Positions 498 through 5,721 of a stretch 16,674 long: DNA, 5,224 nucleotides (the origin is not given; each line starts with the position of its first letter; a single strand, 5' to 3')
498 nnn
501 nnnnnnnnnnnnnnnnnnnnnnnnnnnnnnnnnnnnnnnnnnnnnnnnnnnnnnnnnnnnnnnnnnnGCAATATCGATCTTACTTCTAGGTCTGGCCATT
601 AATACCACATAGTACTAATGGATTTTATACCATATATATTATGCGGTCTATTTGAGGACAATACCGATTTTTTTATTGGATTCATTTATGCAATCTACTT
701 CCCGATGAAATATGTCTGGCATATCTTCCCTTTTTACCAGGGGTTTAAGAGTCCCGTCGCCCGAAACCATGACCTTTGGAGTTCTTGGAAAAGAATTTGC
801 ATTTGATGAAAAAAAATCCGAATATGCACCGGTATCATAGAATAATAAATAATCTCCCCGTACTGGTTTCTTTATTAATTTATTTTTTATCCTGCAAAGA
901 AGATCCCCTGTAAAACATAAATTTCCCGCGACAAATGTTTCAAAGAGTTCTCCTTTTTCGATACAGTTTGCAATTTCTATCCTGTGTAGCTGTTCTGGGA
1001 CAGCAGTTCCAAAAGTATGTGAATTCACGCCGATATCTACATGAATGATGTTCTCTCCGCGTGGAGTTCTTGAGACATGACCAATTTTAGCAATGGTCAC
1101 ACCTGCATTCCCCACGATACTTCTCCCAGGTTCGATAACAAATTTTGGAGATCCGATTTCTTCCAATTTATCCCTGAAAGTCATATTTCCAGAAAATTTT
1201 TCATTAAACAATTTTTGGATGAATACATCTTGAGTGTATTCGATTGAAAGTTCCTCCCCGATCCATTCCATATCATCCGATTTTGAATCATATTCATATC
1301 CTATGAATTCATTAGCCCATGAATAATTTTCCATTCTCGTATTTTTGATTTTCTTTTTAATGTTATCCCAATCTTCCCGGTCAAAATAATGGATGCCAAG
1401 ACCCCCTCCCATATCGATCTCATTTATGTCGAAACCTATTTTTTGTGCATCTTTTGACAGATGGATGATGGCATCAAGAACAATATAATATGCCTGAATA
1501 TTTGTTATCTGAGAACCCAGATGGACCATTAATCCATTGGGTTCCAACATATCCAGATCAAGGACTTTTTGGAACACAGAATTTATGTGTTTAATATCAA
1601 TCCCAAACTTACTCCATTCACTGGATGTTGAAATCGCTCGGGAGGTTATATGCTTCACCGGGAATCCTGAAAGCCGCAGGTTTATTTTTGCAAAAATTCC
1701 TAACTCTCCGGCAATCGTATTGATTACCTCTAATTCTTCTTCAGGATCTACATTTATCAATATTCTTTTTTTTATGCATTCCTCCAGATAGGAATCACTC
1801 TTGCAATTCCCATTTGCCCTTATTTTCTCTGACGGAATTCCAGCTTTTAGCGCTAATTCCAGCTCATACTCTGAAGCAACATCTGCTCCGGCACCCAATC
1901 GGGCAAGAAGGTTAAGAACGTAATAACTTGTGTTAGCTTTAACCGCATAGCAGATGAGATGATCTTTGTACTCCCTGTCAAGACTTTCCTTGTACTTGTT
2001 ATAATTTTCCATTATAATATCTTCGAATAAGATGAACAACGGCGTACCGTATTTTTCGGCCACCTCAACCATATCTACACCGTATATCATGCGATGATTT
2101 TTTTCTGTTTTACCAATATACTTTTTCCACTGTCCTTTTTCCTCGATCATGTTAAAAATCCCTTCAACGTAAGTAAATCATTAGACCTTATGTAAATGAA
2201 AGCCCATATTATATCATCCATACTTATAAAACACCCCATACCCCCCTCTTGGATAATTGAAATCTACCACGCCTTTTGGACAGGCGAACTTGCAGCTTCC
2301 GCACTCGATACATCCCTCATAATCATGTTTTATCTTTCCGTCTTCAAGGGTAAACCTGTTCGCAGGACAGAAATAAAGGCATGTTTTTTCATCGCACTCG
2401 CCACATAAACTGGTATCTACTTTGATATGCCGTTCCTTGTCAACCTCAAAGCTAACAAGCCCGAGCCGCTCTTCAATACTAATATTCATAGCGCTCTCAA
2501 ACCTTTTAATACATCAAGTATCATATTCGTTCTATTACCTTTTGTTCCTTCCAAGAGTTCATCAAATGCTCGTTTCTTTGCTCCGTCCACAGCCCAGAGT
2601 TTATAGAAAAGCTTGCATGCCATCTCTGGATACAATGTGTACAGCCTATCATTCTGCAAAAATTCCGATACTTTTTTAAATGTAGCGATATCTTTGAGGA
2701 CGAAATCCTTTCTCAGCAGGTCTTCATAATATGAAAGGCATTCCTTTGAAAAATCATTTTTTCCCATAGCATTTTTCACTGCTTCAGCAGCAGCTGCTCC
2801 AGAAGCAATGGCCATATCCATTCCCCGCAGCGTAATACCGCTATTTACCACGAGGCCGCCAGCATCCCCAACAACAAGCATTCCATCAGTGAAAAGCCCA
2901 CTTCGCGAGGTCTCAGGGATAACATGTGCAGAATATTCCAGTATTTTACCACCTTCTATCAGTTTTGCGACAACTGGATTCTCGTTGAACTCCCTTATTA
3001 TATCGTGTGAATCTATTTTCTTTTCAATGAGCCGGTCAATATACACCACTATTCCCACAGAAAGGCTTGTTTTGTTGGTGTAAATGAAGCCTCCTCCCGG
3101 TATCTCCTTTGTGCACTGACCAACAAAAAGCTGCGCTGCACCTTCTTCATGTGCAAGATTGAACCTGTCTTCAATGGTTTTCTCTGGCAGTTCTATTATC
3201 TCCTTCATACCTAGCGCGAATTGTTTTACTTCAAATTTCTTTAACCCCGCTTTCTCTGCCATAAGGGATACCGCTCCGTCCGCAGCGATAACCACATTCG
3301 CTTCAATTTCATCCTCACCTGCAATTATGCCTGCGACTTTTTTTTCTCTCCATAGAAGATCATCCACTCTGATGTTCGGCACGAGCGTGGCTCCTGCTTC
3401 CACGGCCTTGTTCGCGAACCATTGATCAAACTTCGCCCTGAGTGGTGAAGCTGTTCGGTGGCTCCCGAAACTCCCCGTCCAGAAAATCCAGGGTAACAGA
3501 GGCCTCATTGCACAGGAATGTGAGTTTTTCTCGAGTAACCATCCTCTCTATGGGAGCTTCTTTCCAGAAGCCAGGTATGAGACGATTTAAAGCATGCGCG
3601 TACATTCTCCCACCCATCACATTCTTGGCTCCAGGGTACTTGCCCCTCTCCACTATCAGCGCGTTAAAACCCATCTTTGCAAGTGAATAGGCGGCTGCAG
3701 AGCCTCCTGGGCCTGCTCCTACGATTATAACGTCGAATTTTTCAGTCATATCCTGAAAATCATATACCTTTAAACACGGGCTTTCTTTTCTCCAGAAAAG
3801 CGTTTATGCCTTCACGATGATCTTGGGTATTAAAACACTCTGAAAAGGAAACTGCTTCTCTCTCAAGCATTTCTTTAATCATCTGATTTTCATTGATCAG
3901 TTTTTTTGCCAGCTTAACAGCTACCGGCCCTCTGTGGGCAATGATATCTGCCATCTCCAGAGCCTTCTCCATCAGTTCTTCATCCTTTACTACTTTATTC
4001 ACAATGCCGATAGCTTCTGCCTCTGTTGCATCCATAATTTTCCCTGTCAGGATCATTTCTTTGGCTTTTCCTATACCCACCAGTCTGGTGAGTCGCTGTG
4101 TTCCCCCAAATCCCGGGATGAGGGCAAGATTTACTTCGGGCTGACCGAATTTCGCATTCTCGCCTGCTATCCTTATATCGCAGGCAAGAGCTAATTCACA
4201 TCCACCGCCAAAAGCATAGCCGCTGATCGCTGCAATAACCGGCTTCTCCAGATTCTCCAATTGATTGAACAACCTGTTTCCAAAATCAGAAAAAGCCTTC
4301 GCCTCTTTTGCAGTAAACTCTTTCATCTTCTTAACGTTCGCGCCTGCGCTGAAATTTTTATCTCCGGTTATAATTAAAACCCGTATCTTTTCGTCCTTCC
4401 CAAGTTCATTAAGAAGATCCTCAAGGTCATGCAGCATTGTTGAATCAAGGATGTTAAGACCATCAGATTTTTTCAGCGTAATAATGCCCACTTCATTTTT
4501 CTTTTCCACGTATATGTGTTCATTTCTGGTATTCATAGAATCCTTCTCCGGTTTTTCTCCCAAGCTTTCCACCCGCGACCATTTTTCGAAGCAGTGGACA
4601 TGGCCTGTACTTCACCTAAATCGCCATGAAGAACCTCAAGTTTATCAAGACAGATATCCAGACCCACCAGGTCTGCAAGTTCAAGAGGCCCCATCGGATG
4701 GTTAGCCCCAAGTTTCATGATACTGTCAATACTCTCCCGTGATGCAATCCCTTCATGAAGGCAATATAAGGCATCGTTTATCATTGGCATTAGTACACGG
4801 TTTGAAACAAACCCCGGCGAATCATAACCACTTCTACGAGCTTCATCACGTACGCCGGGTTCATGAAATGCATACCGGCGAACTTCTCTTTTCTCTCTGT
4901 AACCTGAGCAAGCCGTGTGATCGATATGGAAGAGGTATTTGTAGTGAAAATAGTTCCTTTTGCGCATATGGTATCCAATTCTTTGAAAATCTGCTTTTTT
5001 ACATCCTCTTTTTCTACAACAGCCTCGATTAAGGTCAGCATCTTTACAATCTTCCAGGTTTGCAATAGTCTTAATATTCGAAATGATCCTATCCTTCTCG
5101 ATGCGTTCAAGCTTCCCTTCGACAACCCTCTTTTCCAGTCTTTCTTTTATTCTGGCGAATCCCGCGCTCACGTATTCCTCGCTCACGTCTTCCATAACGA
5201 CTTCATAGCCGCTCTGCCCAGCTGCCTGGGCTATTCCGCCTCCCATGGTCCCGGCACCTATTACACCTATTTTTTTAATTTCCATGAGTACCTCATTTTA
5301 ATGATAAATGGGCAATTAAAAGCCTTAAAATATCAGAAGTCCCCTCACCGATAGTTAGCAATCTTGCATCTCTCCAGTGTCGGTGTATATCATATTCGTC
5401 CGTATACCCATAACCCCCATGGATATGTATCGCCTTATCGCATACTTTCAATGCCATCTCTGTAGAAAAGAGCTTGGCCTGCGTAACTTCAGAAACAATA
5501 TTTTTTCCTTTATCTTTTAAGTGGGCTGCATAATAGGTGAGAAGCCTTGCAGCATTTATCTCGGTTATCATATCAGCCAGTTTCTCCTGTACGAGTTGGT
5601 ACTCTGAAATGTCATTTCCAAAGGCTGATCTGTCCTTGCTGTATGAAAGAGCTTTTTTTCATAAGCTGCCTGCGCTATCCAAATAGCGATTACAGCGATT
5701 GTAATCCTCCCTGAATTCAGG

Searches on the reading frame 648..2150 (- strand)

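Call 74: search_protein_families(library=pfam, proteins=[window:648-2150:-], max_evalue=0.001)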
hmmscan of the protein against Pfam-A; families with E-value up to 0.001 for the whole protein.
window:648-2150:- (500 aa): 2 families
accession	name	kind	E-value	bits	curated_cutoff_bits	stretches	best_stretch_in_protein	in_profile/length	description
PF02784.22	Orn_Arg_deC_N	-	5.5e-46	157.4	23.4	1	47-270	5-223/247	Pyridoxal-dependent decarboxylase, pyridoxal binding domain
PF00278.28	Orn_DAP_Arg_deC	-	8.5e-07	29.6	23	1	234-441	5-95/95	Pyridoxal-dependent decarboxylase, C-terminal sheet domain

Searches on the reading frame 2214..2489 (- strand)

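Call 74: search_protein_families(library=pfam, proteins=[window:2214-2489:-], max_evalue=0.001)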
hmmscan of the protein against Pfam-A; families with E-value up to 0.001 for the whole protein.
window:2214-2489:- (91 aa): 9 families
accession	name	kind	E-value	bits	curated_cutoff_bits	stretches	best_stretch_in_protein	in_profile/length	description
PF13237.11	Fer4_10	-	7.7e-10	39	25.5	2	21-71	1-53/53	4Fe-4S dicluster domain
PF12797.12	Fer4_2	-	2.5e-07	30.6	24.5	1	52-71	2-21/22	4Fe-4S binding domain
PF12838.12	Fer4_7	-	1e-06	29.5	27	1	29-74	2-52/52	4Fe-4S dicluster domain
PF12837.12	Fer4_6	-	2.2e-06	27.8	25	0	52-74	1-23/24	4Fe-4S binding domain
PF14697.11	Fer4_21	-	6.9e-06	26.5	35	0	57-75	5-23/59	4Fe-4S dicluster domain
PF13187.11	Fer4_9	-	2.7e-05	24.6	27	1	29-74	2-51/52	4Fe-4S dicluster domain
PF00037.32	Fer4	-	6.6e-05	23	21.1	1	54-74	2-22/24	4Fe-4S binding domain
PF13484.11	Fer4_16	-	8.1e-05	23.8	30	0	60-76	2-18/66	4Fe-4S double cluster binding domain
PF13534.11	Fer4_17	-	0.00014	22.7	22.2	1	52-74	38-60/61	4Fe-4S dicluster domain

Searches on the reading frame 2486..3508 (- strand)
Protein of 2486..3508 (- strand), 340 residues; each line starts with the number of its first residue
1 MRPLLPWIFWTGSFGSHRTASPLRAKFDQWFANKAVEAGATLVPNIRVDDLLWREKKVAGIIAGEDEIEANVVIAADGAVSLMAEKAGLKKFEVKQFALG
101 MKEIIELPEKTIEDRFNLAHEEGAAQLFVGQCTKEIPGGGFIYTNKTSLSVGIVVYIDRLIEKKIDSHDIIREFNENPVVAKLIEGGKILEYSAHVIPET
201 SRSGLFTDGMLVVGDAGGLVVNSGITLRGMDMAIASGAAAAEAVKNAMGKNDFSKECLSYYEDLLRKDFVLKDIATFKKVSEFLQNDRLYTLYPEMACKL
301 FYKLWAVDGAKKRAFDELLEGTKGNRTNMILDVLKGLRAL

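Call 74: search_protein_families(library=pfam, proteins=[window:2486-3508:-], max_evalue=0.001)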
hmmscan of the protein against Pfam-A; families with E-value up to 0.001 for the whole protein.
window:2486-3508:- (340 aa): 2 families
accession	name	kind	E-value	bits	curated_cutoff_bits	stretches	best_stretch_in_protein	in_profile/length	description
PF21162.3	ETFQO_UQ-bd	-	3.2e-08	34.5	27.7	1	97-197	1-96/96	ETF-QO, ubiquinone-binding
PF01266.30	DAO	-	2.1e-07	31.3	27.9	1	25-242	149-352/353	FAD dependent oxidoreductase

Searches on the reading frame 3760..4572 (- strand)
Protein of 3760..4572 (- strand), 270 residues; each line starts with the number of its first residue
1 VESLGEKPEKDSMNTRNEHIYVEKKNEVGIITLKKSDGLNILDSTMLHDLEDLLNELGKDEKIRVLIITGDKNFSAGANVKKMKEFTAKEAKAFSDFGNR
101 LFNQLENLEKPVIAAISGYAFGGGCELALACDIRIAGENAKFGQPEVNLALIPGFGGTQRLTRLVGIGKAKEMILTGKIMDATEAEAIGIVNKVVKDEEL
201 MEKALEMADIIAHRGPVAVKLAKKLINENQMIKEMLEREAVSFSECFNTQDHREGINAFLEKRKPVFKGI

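Call 74: search_protein_families(library=pfam, proteins=[window:3760-4572:-], max_evalue=0.001)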
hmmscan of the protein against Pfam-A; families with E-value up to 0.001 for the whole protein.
window:3760-4572:- (270 aa): 2 families
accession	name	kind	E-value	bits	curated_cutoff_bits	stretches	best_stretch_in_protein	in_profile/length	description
PF00378.25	ECH_1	-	4.3e-66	223.2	27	1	23-269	1-250/251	Enoyl-CoA hydratase/isomerase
PF16113.10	ECH_2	-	1e-36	127.5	27.2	1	28-201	1-178/335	Enoyl-CoA hydratase/isomerase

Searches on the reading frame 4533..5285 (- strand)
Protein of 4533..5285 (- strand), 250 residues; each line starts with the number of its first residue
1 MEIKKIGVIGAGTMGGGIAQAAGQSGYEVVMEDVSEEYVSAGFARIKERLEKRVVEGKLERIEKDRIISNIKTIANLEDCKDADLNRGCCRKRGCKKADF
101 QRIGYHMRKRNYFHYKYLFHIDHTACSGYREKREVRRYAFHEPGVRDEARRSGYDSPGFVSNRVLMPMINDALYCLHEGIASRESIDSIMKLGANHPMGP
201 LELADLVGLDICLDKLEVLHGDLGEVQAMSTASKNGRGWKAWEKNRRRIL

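Call 74: search_protein_families(library=pfam, proteins=[window:4533-5285:-], max_evalue=0.001)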
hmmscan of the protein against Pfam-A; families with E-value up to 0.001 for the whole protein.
window:4533-5285:- (250 aa): 4 families
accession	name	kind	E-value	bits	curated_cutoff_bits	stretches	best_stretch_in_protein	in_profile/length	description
PF00725.27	3HCDH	-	5.1e-23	81.9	22.1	1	158-226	1-69/97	3-hydroxyacyl-CoA dehydrogenase, C-terminal domain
PF02737.24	3HCDH_N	-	1.3e-16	61.5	22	1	5-85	1-81/180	3-hydroxyacyl-CoA dehydrogenase, NAD binding domain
PF03807.23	F420_oxidored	-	0.00019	22.4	21.6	1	5-46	1-44/94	NADP oxidoreductase coenzyme F420-dependent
PF03446.21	NAD_binding_2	-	0.0002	21.8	21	1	5-43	1-39/161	NAD binding domain of 6-phosphogluconate dehydrogenase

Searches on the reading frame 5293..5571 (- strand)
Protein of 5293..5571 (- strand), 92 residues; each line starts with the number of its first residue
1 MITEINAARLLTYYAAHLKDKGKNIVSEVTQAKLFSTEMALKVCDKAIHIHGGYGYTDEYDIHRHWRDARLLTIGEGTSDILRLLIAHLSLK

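Call 74: search_protein_families(library=pfam, proteins=[window:5293-5571:-], max_evalue=0.001)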
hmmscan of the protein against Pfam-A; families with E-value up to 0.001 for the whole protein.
window:5293-5571:- (92 aa): 2 families
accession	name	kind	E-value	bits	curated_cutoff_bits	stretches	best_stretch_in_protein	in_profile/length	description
PF00441.29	Acyl-CoA_dh_1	-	3.8e-27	95.7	22.4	1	1-88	60-147/150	Acyl-CoA dehydrogenase, C-terminal domain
PF08028.16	Acyl-CoA_dh_2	-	8.6e-13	49.2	22.7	1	3-74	49-128/134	Acyl-CoA dehydrogenase, C-terminal domain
